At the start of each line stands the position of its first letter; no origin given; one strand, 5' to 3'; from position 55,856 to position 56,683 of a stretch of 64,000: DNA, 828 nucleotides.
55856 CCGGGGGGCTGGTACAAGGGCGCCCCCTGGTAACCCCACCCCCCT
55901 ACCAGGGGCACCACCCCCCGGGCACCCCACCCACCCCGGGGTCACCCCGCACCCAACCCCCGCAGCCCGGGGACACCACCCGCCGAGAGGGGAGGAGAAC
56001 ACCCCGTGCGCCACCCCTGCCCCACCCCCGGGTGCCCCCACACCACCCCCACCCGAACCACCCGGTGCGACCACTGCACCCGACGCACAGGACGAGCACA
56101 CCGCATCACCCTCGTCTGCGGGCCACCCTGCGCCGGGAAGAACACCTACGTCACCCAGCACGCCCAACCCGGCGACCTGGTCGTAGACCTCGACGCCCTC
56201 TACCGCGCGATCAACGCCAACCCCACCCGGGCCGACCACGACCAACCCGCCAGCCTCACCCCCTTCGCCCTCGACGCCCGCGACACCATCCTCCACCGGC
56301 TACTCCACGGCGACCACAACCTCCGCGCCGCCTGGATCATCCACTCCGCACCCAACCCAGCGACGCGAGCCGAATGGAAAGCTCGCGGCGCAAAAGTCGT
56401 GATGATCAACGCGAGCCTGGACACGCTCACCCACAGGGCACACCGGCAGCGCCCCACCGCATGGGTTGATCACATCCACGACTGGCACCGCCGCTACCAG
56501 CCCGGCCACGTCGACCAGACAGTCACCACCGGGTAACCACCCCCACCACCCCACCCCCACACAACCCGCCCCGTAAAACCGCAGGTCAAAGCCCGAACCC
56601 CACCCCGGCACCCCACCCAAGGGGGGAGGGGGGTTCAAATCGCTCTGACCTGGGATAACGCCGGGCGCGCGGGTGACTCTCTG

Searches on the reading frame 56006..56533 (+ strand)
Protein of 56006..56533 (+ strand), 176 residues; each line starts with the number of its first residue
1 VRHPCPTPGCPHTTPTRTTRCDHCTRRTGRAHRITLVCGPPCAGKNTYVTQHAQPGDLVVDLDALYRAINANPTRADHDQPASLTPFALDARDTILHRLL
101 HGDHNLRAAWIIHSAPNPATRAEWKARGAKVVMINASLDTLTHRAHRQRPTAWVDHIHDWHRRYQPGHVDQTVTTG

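Call 32: search_protein_families(library=pfam, proteins=[window:56006-56533:+], max_evalue=0.05)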
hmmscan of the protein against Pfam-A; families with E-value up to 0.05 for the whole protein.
window:56006-56533:+ (176 aa): 1 family
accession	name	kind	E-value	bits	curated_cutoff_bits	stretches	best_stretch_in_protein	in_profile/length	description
PF13671.12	AAA_33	-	5.9e-07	30.3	27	1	35-144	2-114/143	AAA domain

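Call 59: search_solved_structures(query=window:56006-56533:+, max_evalue=10, show_alignments=2)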
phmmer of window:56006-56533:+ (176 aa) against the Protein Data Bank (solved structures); distinct sequences matched with E-value up to 10: 3.
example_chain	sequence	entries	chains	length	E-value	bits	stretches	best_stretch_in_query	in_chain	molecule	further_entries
6jdr_A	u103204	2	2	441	0.13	15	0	33-59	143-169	PP1b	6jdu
6lkx_A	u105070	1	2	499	0.14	14.9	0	33-59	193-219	RNA-dependent RNA polymerase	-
6jds_A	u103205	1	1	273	0.46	13.2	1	33-59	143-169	PP1b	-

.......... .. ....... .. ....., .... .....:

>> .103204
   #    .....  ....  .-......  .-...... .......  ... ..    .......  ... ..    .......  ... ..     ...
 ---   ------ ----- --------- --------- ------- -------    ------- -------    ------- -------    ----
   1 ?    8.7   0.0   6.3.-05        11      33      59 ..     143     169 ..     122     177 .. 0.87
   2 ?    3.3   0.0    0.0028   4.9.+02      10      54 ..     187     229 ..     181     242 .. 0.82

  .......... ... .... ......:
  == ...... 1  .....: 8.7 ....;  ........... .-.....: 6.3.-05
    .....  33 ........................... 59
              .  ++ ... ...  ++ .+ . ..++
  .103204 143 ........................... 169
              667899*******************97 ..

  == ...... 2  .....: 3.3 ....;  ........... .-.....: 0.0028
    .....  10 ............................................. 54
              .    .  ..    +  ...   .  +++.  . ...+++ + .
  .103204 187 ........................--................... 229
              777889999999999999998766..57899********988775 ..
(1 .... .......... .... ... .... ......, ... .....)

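Call 60: search_protein_families(library=ncbifam, proteins=[window:56006-56533:+], max_evalue=0.1)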
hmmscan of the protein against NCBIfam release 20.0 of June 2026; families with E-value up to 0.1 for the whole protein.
window:56006-56533:+ (176 aa): 0 families

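Call 61: search_dna_similar(query=window:56006-56533:+, collection=phages, mode=protein, max_rows=25, max_evalue=0.001)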
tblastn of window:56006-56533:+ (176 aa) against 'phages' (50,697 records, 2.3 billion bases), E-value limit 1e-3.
Records with a match: 76; places in all: 77; records where one place covers at least 80% of the query: 0.
Best place of each record, by identity: <60% 76.
By first word of the organism name: Mycobacterium 27; Lactobacillus 16; Corynebacterium 15; Gordonia 9; Lacticaseibacillus 5; Rhodococcus 2; Bacteriophage 1; Butyrivibrio 1.
By host as written in the record: Mycobacterium smegmatis mc2 155 9; Gordonia terrae 3612 5; Gordonia neofelifaecis NRRL 59395 3; Lactobacillus rhamnosus 3; Lactobacillus sp. 3; Mycobacterium abscessus GD43A 2; Rhodococcus opacus 2; Corynebacterium glutamicum ATCC13032 2; and 42 more.
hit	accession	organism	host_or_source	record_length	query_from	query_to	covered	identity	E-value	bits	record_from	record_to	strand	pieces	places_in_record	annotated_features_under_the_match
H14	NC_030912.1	Gordonia phage McGonagall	Gordonia neofelifaecis NRRL 59395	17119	31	161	74%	33.6%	6e-15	77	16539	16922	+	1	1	27: terminase small subunit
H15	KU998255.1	Gordonia phage McGonagall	Gordonia neofelifaecis NRRL 59395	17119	31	161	74%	33.6%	6e-15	77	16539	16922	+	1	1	27: polynucleotide kinase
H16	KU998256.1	Gordonia phage Jeanie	Gordonia neofelifaecis NRRL 59395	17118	31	161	74%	33.6%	6e-15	77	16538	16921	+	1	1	27: polynucleotide kinase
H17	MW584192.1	Mycobacterium phage prophi91-1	Mycobacterium abscessus GD91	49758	34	161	73%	33.8%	4e-9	60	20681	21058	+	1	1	38: polynucleotide kinase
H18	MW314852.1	Mycobacterium phage phiGD57-1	GD35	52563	34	161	73%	33.8%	4e-9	60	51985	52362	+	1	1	72: polynucleotide kinase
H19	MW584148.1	Mycobacterium phage prophiGD25-1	Mycobacterium abscessus GD25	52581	34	161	73%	33.8%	4e-9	60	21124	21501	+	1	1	38: polynucleotide kinase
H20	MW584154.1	Mycobacterium phage prophiGD39-2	Mycobacterium abscessus GD39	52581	34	161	73%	33.8%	4e-9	60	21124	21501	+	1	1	37: polynucleotide kinase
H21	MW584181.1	Mycobacterium phage prophi57-1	Mycobacterium abscessus GD57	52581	34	161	73%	33.8%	4e-9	60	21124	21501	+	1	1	38: polynucleotide kinase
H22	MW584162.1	Mycobacterium phage prophi104-2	Mycobacterium abscessus GD104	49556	34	150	66%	36.9%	2e-9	61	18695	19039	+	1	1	38: polynucleotide kinase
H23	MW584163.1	Mycobacterium phage prophiGD51-1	Mycobacterium abscessus GD51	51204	34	150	66%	36.1%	1e-9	62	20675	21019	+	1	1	43: polynucleotide kinase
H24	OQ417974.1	Mycobacterium phage prophiCCUG48898T-1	Mycobacterium abscessus CCUG48898T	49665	34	150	66%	36.1%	4e-9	61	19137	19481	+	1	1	37: polynucleotide kinase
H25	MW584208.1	Mycobacterium phage prophi52-1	Mycobacterium abscessus GD52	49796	34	150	66%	36.1%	4e-9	60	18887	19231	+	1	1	40: polynucleotide kinase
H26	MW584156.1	Mycobacterium phage prophiGD44-1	Mycobacterium abscessus GD44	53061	34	150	66%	36.1%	4e-9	60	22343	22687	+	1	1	40: polynucleotide kinase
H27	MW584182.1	Mycobacterium phage prophiGD43A-3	Mycobacterium abscessus GD43A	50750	34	150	66%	36.1%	5e-9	60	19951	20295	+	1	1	37: polynucleotide kinase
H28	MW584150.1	Mycobacterium phage prophi100A-2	Mycobacterium abscessus GD100A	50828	34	150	66%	36.1%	5e-9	60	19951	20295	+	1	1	37: polynucleotide kinase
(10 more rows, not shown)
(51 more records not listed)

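Call 88: search_protein_families(library=phrogs, proteins=[window:56006-56533:+], max_evalue=0.001)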
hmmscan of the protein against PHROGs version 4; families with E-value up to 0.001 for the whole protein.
window:56006-56533:+ (176 aa): 3 families
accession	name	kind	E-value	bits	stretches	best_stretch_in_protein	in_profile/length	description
phrog_4581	-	head and packaging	2.3e-32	113.9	1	20-168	114-263/395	terminase small subunit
phrog_9644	-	head and packaging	3.6e-16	60.4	1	33-162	3-132/341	head maturation protease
phrog_2071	-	other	8.8e-08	33.3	1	34-130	18-111/282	ATPase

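Call 93: search_protein_families(library=padloc, proteins=[window:56006-56533:+], max_evalue=0.001)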
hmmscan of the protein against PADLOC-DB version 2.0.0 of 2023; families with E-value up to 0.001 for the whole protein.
window:56006-56533:+ (176 aa): 0 families
